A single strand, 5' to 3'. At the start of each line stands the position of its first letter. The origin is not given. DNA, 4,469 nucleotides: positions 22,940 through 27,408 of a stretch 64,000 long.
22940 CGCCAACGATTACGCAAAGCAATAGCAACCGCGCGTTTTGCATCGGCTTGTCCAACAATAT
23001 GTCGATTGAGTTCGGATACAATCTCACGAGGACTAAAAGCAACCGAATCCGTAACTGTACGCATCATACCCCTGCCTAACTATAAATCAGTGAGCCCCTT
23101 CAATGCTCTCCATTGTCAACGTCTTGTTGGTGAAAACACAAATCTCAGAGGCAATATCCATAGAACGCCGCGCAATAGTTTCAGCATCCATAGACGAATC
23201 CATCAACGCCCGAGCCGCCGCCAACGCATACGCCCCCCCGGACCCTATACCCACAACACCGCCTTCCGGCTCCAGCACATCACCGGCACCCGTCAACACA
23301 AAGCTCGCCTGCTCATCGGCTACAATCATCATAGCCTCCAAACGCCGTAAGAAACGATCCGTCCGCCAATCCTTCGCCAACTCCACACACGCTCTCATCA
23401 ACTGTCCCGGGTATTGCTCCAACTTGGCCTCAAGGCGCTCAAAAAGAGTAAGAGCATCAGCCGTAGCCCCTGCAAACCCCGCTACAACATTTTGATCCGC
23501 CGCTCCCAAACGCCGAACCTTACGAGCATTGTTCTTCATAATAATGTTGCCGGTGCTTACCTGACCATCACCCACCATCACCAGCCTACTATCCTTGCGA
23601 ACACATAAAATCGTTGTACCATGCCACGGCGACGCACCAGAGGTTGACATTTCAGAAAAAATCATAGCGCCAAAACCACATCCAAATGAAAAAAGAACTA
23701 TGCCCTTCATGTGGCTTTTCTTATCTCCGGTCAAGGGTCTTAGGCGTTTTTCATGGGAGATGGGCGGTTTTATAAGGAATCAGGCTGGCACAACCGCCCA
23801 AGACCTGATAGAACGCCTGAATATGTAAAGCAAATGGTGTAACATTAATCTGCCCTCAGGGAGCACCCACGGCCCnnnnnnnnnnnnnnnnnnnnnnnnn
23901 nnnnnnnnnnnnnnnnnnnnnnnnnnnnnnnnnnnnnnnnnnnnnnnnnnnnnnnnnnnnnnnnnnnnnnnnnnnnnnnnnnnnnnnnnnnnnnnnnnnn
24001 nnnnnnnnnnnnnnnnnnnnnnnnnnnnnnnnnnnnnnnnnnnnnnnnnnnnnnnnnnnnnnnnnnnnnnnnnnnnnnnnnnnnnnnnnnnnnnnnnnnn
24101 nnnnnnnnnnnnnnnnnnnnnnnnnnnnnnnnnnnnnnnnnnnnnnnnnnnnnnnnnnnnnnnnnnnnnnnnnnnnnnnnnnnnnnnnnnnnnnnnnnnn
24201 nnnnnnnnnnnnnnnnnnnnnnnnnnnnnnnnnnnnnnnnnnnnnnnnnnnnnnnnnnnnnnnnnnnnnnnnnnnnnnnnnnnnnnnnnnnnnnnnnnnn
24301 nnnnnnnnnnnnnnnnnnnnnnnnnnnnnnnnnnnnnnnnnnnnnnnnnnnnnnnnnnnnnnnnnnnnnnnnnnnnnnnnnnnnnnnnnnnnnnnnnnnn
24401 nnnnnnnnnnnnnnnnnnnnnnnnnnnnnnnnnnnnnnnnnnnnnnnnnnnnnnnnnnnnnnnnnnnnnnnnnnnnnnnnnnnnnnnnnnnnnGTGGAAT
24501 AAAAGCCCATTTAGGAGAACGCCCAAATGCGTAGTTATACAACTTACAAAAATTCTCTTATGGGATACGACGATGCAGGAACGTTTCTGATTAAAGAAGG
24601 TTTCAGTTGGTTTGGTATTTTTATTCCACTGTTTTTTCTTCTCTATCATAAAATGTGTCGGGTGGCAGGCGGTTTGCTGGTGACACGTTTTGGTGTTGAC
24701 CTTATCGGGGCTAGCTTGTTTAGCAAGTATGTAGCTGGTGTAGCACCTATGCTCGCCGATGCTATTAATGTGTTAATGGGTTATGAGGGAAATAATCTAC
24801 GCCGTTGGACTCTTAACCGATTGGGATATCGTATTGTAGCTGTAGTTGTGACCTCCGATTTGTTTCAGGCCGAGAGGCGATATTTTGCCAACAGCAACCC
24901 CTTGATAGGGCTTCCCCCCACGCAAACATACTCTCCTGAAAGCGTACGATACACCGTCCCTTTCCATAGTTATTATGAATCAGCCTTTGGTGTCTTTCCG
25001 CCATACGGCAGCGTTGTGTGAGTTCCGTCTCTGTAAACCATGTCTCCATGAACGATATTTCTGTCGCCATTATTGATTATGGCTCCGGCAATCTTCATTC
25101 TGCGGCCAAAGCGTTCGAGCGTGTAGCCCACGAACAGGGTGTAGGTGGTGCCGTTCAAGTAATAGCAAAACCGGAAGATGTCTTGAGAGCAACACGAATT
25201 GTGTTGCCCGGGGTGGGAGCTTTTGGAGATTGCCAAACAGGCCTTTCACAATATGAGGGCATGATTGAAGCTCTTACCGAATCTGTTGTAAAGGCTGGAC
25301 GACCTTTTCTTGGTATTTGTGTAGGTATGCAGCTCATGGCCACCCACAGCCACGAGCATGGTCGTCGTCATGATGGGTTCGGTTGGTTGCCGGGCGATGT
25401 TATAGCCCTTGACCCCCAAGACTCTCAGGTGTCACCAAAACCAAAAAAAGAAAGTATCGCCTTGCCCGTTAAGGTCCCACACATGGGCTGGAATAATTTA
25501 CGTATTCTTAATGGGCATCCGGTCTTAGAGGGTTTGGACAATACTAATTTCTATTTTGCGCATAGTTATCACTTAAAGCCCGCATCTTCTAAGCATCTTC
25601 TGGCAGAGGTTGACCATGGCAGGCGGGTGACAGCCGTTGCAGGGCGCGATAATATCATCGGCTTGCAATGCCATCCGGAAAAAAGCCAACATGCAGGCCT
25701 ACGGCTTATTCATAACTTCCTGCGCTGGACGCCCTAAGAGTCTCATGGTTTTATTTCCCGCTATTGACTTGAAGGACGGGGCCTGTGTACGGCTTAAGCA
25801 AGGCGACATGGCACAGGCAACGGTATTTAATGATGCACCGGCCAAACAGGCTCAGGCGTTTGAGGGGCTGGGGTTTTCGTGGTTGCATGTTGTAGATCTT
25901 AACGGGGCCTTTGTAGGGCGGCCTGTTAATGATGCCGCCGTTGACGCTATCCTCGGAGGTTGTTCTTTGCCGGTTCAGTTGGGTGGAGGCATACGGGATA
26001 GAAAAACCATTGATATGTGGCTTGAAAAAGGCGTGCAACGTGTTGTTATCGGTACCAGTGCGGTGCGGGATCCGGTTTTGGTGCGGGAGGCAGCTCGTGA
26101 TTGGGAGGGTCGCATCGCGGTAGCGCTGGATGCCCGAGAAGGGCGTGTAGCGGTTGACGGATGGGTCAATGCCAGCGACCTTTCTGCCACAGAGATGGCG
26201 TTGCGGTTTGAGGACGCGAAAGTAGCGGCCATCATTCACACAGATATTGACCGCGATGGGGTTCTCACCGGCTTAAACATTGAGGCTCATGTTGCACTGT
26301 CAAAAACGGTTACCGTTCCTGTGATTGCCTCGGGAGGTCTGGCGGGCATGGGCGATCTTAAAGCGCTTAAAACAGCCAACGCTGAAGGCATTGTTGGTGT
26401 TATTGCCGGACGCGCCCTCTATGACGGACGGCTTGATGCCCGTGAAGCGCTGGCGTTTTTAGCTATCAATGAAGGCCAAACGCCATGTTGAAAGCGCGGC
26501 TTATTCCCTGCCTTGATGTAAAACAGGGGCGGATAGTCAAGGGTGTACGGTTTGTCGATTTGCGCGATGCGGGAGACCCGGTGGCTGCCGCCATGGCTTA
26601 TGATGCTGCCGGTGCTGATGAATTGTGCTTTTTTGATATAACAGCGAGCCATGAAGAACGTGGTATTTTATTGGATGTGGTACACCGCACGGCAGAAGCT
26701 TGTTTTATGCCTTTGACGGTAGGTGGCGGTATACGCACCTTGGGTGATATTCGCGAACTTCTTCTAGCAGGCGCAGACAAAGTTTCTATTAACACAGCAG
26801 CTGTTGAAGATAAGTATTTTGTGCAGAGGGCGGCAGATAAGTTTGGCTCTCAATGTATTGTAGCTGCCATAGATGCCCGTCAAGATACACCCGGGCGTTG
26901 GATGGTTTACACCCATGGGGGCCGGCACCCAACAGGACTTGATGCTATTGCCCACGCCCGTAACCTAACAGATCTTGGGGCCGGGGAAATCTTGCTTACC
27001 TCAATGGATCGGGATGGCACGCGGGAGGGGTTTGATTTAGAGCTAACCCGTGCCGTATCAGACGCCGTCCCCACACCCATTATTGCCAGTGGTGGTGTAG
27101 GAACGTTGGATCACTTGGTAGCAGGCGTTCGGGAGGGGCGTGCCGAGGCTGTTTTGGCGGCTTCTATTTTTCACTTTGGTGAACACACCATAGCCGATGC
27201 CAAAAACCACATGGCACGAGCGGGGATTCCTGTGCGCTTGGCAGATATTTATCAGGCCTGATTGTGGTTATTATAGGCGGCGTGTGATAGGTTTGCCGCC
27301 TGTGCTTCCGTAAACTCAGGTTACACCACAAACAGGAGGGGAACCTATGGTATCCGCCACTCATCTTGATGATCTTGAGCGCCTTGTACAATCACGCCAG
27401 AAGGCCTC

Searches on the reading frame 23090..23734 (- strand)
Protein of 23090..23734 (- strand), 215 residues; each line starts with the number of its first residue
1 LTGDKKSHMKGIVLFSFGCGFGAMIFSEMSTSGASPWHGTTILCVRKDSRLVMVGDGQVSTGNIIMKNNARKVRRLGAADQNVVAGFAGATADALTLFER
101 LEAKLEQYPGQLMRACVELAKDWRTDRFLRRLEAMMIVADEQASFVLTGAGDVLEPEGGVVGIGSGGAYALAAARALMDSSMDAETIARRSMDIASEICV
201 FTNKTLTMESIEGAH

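Call 45: search_protein_families(library=pfam, proteins=[window:23090-23734:-])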
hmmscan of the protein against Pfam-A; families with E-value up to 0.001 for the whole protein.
window:23090-23734:- (215 aa): 1 family
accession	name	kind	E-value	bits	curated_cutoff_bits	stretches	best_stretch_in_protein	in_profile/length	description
PF00227.31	Proteasome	-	3.9e-22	79.3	22.4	1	38-209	3-187/189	Proteasome subunit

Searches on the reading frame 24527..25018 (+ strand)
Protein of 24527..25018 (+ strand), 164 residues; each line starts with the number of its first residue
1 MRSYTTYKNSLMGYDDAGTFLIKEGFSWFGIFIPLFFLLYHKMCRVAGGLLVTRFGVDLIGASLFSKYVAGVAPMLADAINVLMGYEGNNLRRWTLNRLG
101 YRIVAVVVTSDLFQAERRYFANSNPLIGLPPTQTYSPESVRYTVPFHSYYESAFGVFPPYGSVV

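Call 44: search_protein_families(library=pfam, proteins=[window:24527-25018:+])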
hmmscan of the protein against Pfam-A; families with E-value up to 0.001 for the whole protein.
window:24527-25018:+ (164 aa): 1 family
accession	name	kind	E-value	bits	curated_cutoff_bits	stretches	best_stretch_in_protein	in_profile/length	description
PF10947.13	DUF2628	-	2e-08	35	23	1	22-98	19-93/93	Protein of unknown function (DUF2628)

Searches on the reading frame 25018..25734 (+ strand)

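Call 44: search_protein_families(library=pfam, proteins=[window:25018-25734:+])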
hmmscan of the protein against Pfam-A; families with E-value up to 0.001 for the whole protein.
window:25018-25734:+ (239 aa): 2 families
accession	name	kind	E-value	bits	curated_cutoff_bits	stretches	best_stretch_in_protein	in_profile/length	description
PF00117.34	GATase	-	2.5e-17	63.6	22.8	1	18-234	2-186/190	Glutamine amidotransferase class-I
PF01174.25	SNO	-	0.00015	22.2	27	0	33-110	15-84/188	SNO glutamine amidotransferase family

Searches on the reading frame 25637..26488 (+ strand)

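Call 44: search_protein_families(library=pfam, proteins=[window:25637-26488:+])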
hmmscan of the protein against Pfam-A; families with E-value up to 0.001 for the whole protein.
window:25637-26488:+ (284 aa): 3 families
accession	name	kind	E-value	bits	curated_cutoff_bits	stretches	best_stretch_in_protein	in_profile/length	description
PF00977.27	His_biosynth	-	2.2e-75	253.4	23.6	1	39-266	2-227/228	Histidine biosynthesis protein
PF01207.24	Dus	-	1.4e-05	24.8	20.4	0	100-152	174-227/311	Dihydrouridine synthase (Dus)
PF03060.21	NMO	-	0.00035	20.5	28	0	222-252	189-219/331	Nitronate monooxygenase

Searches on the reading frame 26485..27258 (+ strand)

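Call 44: search_protein_families(library=pfam, proteins=[window:26485-27258:+])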
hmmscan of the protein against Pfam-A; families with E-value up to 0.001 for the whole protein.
window:26485-27258:+ (258 aa): 3 families
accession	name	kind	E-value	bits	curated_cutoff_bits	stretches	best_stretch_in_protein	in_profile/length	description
PF00977.27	His_biosynth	-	8.8e-81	271.1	23.6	1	5-234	1-227/228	Histidine biosynthesis protein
PF03060.21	NMO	-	5.7e-05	23.1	28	0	154-229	145-225/331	Nitronate monooxygenase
PF02581.23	TMP-TENI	-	0.00027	20.8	27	0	36-103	108-177/180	Thiamine monophosphate synthase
